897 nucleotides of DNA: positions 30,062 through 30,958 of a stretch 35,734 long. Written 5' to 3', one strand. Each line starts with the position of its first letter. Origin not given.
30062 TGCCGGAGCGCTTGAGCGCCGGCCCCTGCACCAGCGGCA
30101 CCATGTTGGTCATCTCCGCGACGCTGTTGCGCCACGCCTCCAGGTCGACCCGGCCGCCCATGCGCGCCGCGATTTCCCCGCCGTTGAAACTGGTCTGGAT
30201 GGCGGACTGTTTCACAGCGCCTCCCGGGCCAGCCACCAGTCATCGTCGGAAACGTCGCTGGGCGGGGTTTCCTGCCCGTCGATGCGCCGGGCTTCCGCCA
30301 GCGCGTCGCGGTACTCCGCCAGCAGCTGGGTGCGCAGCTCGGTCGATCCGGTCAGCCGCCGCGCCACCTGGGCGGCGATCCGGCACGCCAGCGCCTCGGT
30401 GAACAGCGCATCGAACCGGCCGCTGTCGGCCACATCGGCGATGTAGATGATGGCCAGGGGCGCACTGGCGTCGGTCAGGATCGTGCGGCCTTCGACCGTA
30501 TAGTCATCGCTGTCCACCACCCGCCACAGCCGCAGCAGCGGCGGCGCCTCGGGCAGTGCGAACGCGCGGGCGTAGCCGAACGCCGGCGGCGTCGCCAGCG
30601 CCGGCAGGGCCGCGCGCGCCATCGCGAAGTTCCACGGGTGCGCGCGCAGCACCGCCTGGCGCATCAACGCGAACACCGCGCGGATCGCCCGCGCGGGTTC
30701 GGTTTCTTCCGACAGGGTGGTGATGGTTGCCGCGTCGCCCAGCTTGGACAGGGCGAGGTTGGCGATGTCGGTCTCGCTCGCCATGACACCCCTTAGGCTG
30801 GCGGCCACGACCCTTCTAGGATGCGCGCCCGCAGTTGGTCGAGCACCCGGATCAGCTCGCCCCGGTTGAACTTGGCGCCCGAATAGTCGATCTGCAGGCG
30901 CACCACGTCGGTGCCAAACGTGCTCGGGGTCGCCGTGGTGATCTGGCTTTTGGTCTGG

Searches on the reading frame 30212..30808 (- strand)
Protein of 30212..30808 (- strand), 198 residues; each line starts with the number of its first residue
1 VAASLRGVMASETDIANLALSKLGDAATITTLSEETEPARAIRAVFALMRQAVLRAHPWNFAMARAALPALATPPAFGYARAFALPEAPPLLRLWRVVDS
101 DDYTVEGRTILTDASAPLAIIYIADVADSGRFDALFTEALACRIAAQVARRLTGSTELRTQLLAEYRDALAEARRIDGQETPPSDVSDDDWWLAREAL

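Call 59: search_protein_families(library=phrogs, proteins=[window:30212-30808:-], max_evalue=0.001)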
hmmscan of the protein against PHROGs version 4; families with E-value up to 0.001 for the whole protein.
window:30212-30808:- (198 aa): 3 families
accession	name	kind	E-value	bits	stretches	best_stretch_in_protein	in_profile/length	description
phrog_394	-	tail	1.8e-52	178.6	1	9-196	1-189/190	tail protein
phrog_9239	-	tail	1.5e-10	41.1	1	9-181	1-174/741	tail tubular protein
phrog_35446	-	unknown function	2.9e-05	25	1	132-168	2-38/67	-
